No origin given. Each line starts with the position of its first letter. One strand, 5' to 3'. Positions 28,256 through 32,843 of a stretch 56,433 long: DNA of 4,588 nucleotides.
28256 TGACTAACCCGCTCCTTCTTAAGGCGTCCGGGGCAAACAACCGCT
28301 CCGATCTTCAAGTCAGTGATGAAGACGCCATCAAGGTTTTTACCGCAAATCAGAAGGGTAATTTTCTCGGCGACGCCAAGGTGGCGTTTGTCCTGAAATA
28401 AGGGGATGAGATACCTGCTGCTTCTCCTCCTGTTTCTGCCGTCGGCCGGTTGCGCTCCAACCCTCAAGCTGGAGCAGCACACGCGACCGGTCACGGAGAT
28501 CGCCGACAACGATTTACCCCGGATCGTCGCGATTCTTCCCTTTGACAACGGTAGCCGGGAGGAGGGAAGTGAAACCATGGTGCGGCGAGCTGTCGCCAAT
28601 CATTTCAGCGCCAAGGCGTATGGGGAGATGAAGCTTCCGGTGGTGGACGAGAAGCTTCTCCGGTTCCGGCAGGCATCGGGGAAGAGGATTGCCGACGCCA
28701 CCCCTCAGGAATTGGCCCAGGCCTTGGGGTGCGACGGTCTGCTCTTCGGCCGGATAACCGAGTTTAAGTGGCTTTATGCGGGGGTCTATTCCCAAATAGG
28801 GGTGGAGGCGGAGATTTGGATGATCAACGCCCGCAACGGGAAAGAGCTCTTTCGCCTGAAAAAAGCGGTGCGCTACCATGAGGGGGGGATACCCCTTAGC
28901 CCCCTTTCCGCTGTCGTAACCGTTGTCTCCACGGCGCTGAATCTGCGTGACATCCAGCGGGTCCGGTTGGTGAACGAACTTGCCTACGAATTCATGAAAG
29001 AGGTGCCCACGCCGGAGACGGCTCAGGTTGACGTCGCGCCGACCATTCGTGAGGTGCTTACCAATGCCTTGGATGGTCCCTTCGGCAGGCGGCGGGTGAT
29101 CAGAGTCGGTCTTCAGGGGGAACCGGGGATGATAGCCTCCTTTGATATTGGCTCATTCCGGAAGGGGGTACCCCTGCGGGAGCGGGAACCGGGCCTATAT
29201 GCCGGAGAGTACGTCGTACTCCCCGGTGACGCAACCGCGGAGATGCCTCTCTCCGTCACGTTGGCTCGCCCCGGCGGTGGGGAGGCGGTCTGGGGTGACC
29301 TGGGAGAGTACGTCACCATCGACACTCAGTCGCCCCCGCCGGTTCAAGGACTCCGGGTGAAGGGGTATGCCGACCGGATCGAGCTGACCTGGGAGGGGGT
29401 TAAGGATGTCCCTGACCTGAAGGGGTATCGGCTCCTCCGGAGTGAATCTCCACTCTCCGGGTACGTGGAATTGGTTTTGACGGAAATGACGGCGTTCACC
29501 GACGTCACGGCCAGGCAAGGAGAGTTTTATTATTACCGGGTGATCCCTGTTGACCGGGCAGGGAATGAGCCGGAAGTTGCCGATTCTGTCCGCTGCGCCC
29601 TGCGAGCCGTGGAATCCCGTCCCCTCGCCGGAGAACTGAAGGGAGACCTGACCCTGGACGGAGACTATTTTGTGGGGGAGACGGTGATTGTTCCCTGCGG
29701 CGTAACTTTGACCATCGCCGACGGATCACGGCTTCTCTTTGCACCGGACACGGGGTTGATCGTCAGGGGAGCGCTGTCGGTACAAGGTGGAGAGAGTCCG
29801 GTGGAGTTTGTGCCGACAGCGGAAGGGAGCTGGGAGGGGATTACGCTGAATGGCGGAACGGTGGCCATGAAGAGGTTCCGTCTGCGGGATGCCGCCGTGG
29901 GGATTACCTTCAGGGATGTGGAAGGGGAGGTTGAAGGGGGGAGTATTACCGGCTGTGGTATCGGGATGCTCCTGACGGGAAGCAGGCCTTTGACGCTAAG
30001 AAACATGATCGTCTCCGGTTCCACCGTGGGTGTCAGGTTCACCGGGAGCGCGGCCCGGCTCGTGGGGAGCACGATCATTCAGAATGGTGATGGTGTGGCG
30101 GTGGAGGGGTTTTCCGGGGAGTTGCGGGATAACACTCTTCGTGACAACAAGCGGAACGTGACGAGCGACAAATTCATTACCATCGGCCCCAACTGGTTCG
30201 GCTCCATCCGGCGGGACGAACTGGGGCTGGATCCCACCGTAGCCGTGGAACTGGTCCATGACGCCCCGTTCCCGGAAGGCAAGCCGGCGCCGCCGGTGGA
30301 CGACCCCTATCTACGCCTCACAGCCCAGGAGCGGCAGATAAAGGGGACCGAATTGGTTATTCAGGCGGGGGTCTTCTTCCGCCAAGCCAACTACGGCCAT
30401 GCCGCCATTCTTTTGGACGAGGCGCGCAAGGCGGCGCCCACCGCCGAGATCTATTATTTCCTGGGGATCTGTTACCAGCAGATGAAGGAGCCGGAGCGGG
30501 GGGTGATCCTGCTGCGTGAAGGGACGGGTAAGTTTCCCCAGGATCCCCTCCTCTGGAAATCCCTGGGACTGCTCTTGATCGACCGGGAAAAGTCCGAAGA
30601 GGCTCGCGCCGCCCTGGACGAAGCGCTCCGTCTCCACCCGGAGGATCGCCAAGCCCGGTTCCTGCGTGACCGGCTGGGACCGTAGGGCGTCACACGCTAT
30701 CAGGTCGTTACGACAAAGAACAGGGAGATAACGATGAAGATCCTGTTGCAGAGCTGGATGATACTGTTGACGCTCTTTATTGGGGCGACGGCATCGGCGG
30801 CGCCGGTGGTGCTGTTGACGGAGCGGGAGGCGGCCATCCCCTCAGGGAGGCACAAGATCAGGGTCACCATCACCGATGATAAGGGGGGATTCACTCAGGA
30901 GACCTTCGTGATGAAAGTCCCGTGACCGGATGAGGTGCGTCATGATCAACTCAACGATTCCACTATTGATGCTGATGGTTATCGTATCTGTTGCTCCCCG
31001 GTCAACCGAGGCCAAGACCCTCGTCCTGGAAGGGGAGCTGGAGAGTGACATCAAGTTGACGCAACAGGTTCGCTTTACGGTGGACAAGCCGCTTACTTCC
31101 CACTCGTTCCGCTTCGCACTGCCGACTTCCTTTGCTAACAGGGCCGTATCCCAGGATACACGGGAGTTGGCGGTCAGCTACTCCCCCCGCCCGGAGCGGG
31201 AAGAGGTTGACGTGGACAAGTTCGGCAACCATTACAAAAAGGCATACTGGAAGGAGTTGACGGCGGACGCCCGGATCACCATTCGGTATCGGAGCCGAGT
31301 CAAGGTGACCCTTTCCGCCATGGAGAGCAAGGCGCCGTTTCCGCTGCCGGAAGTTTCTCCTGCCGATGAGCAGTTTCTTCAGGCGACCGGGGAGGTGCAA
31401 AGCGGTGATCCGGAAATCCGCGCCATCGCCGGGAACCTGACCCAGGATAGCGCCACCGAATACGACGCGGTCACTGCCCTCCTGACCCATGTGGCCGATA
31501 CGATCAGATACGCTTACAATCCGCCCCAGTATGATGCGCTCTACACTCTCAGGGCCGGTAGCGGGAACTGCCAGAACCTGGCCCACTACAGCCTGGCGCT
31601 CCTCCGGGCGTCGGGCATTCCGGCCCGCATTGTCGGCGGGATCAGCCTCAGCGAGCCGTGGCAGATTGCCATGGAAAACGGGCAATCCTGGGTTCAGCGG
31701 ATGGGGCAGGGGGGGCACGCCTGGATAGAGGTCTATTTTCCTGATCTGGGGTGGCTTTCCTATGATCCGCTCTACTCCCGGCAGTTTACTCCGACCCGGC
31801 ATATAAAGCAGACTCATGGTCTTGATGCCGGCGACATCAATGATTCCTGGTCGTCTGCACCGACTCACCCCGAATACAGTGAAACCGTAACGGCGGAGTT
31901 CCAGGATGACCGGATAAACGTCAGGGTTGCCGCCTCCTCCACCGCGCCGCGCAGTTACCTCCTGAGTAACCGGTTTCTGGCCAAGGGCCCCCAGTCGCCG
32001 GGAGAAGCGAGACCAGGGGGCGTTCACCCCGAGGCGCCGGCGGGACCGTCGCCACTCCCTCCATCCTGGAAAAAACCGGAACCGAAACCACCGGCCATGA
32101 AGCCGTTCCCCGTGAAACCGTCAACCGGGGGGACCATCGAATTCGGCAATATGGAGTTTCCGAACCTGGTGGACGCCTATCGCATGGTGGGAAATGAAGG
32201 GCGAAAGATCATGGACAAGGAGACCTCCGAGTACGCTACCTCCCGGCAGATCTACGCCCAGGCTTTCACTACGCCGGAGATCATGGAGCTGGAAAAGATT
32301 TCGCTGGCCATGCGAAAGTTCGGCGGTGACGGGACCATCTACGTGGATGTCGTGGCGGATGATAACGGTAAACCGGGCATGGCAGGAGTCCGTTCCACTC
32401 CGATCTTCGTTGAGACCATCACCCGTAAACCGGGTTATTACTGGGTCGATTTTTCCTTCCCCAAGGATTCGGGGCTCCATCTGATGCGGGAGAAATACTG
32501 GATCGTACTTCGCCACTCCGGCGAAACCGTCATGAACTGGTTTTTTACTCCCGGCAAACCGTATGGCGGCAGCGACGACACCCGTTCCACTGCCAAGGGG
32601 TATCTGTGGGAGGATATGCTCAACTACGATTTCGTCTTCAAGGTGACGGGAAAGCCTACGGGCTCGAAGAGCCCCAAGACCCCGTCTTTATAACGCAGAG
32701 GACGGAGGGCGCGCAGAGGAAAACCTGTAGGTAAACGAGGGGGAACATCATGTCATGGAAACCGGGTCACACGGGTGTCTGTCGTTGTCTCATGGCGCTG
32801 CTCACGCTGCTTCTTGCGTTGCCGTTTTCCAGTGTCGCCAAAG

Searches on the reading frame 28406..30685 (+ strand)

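Call 29: search_protein_families(library=pfam, proteins=[window:28406-30685:+])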
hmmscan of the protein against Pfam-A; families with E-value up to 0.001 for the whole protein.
window:28406-30685:+ (759 aa): 8 families
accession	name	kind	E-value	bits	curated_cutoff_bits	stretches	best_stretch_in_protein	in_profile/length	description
PF13428.12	TPR_14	-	1.6e-08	34.9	23.5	1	716-753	3-40/44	Tetratricopeptide repeat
PF13432.12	TPR_16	-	2.5e-07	31.5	32.7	1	720-754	3-37/65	Tetratricopeptide repeat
PF07719.23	TPR_2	-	6.8e-07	29.4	27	0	715-747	2-34/34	Tetratricopeptide repeat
PF05643.16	GNA1162-like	-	1.1e-06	28.8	25.9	1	38-161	11-134/185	Putative lipoprotein GNA1162-like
PF00515.34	TPR_1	-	1.7e-06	28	27.8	0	716-747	3-34/34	Tetratricopeptide repeat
PF14559.12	TPR_19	-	5.7e-05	23.8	25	0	660-718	4-63/68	Tetratricopeptide repeat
PF13371.12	TPR_9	-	8.9e-05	22.9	35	1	710-757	25-72/73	Tetratricopeptide repeat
PF05048.19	NosD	-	0.00046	20.1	23.6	1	494-585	57-176/212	Periplasmic copper-binding protein (NosD)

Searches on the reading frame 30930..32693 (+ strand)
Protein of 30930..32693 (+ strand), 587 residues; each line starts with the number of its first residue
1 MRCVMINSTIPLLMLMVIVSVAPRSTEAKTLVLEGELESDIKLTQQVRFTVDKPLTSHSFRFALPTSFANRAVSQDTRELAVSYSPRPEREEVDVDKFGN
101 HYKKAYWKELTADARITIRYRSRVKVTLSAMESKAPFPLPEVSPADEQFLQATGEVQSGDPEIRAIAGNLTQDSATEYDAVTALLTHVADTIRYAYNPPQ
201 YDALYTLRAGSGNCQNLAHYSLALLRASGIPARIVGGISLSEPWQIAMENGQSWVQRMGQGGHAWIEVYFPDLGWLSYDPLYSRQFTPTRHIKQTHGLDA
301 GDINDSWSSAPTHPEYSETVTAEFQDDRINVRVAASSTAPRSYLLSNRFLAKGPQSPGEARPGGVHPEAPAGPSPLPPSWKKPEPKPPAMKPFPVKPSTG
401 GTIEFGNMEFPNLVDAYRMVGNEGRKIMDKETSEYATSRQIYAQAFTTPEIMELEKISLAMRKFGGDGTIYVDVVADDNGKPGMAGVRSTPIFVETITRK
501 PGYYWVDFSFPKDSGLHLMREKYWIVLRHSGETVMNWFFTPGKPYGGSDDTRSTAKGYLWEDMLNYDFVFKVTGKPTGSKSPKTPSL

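Call 61: search_protein_families(library=pfam, proteins=[window:30930-32693:+], max_evalue=0.00001)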
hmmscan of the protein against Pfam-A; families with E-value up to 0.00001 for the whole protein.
window:30930-32693:+ (587 aa): 1 family
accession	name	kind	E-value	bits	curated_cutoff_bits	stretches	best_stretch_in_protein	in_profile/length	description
PF01841.26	Transglut_core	-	7.8e-25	87.7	23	1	165-280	2-108/108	Transglutaminase-like superfamily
